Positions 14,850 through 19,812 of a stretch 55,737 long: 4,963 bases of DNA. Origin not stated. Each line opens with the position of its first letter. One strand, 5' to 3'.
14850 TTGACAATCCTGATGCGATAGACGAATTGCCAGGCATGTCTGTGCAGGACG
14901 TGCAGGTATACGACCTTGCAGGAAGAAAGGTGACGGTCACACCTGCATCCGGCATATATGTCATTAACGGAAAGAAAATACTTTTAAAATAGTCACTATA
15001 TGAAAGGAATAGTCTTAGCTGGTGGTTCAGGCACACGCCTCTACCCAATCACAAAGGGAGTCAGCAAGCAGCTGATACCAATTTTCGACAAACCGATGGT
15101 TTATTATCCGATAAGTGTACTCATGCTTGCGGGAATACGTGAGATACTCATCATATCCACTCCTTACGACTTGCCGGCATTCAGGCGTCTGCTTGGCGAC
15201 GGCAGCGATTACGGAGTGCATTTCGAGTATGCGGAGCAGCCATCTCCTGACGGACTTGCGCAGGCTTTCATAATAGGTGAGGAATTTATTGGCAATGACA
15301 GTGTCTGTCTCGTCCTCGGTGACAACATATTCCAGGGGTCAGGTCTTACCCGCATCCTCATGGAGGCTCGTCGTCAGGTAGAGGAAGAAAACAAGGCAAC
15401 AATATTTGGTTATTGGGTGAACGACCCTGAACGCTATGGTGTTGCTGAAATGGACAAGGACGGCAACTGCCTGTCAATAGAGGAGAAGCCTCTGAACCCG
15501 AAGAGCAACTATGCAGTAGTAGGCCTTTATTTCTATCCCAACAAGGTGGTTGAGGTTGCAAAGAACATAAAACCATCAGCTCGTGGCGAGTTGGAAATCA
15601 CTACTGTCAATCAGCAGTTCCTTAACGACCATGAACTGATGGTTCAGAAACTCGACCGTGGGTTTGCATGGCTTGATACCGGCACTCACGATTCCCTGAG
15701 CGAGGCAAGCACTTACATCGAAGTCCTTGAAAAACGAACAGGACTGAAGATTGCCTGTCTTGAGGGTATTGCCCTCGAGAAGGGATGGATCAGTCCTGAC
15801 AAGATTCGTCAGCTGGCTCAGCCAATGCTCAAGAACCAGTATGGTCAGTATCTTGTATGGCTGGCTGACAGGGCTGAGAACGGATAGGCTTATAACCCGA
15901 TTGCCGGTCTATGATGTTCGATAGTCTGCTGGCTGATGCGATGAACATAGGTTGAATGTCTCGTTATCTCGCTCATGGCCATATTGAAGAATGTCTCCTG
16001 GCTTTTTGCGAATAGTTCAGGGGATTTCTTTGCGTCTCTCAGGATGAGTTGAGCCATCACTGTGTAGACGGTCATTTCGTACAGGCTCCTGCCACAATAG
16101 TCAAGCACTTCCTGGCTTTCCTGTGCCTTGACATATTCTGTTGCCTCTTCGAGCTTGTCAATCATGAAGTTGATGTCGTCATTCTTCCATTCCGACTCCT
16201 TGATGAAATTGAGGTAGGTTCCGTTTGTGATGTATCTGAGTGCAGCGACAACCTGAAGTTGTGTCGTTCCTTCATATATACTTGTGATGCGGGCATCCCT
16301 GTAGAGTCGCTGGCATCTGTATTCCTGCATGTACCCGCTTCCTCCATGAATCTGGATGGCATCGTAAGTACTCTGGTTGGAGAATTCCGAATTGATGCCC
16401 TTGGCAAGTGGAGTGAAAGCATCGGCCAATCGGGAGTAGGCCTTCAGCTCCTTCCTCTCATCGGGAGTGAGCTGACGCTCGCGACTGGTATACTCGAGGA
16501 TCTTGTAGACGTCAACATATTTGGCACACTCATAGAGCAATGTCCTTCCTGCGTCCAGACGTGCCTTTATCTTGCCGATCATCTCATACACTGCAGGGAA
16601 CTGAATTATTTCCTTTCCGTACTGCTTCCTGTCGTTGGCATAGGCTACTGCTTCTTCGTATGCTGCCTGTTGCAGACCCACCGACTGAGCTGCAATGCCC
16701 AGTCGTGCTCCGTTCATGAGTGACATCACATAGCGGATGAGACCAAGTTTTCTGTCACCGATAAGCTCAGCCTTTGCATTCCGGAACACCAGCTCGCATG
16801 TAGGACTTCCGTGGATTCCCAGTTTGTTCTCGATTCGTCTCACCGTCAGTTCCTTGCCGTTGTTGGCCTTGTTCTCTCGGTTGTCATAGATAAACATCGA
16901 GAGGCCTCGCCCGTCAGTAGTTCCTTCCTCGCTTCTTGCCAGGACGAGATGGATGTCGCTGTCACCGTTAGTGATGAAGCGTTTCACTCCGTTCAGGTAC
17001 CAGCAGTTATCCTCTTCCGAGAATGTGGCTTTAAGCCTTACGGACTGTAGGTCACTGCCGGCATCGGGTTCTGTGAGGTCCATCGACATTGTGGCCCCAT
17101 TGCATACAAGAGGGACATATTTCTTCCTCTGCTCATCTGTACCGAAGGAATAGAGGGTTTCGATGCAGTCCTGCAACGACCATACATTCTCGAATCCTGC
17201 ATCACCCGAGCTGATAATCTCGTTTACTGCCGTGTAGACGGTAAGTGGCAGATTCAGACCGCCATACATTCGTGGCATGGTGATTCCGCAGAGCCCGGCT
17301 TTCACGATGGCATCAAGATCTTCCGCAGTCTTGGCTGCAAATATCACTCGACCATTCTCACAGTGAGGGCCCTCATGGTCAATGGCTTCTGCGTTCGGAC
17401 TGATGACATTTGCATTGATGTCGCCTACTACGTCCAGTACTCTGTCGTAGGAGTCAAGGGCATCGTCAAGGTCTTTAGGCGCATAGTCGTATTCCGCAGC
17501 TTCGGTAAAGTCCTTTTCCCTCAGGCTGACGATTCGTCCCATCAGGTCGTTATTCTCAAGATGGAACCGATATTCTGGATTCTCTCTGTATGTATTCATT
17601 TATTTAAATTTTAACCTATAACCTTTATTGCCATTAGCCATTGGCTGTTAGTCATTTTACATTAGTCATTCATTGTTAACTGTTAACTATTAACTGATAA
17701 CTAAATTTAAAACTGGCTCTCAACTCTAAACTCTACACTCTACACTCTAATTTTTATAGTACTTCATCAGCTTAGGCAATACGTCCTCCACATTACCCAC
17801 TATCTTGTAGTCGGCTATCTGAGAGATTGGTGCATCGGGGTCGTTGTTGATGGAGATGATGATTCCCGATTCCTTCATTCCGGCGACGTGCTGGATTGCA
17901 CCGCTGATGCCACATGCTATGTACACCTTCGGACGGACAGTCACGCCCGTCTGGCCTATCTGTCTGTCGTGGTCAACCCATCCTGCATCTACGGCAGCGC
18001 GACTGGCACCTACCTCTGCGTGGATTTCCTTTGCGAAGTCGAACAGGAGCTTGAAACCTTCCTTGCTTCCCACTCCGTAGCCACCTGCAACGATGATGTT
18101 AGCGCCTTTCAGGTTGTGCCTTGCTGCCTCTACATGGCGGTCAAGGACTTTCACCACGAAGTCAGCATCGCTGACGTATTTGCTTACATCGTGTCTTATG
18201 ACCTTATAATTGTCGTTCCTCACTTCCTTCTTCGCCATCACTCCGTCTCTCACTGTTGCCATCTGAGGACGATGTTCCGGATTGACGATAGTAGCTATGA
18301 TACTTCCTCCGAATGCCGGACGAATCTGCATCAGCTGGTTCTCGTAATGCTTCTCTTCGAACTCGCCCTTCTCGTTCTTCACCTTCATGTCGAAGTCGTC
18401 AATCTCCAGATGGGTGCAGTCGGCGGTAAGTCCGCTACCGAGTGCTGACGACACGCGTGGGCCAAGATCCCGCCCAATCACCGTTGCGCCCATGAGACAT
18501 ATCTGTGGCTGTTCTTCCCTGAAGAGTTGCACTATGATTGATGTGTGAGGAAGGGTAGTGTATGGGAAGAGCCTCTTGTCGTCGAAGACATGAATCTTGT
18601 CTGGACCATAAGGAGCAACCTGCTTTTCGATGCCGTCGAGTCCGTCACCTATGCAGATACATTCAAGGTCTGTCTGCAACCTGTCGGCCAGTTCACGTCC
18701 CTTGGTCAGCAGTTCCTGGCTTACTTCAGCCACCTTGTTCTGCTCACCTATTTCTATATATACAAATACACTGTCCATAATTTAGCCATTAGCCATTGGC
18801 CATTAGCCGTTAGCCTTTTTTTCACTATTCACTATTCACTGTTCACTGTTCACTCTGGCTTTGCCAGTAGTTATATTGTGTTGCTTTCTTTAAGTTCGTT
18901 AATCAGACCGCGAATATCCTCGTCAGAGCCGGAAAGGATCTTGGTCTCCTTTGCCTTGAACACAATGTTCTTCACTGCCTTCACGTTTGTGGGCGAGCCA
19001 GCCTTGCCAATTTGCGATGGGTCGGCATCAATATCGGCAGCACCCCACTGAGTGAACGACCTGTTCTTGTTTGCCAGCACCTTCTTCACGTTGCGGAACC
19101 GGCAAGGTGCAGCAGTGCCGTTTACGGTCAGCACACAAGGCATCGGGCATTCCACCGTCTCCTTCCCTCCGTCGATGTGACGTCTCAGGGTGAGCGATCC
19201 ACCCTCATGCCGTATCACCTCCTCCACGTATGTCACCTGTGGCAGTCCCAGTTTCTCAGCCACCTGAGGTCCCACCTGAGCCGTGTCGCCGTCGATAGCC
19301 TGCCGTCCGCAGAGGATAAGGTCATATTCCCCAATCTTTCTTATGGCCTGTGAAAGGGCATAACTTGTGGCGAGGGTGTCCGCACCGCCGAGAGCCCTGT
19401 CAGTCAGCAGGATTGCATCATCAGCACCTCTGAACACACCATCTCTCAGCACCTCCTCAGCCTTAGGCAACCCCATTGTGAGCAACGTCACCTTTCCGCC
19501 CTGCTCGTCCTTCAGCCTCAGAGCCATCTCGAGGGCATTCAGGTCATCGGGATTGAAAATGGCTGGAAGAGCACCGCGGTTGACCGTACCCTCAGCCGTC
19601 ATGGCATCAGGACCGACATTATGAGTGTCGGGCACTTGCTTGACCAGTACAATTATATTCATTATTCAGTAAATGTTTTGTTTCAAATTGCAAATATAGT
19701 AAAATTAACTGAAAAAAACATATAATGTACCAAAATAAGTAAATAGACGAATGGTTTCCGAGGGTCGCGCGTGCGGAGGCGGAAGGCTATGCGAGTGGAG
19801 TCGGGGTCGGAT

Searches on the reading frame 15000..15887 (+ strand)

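Call 31: search_protein_families(library=pfam, proteins=[window:15000-15887:+], max_evalue=0.0001)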
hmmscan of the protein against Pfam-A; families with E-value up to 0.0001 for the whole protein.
window:15000-15887:+ (295 aa): 2 families
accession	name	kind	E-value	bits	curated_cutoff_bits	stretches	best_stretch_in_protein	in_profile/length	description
PF00483.29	NTP_transferase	-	3.1e-72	243.5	21.2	1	2-240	1-242/245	Nucleotidyl transferase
PF12804.13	NTP_transf_3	-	6.6e-09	36.6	27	1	3-127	1-114/160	MobA-like NTP transferase domain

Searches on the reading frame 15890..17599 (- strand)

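Call 31: search_protein_families(library=pfam, proteins=[window:15890-17599:-], max_evalue=0.0001)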
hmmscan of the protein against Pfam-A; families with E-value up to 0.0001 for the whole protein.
window:15890-17599:- (569 aa): 5 families
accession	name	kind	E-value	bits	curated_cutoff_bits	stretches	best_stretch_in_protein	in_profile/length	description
PF00441.29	Acyl-CoA_dh_1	-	2.4e-32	112.6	22.4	1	289-450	5-142/150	Acyl-CoA dehydrogenase, C-terminal domain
PF02770.24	Acyl-CoA_dh_M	-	6.1e-23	81.3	33.3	1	173-274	2-96/97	Acyl-CoA dehydrogenase, middle domain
PF12186.13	AcylCoA_dehyd_C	-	1.2e-21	77.3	27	1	458-558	1-109/111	Acyl-CoA dehydrogenase C terminal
PF08028.16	Acyl-CoA_dh_2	-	2.6e-15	57.3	22.7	1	300-445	1-132/134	Acyl-CoA dehydrogenase, C-terminal domain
PF02771.21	Acyl-CoA_dh_N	-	4.3e-14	53.3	22.9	1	55-168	8-112/113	Acyl-CoA dehydrogenase, N-terminal domain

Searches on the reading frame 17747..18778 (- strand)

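Call 31: search_protein_families(library=pfam, proteins=[window:17747-18778:-], max_evalue=0.0001)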
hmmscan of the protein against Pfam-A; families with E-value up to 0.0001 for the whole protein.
window:17747-18778:- (343 aa): 2 families
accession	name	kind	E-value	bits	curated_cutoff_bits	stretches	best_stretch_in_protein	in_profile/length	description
PF01012.27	ETF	-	5.5e-38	131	26.7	1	4-194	1-174/181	Electron transfer flavoprotein domain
PF00766.25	ETF_alpha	-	2.2e-36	124.2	27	1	222-302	1-81/81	Electron transfer flavoprotein FAD-binding domain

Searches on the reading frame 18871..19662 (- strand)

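Call 31: search_protein_families(library=pfam, proteins=[window:18871-19662:-], max_evalue=0.0001)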
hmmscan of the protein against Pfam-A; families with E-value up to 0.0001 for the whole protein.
window:18871-19662:- (263 aa): 1 family
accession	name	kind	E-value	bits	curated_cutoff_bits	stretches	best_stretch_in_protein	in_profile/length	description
PF01012.27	ETF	-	3.6e-45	154.4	26.7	1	26-201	3-171/181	Electron transfer flavoprotein domain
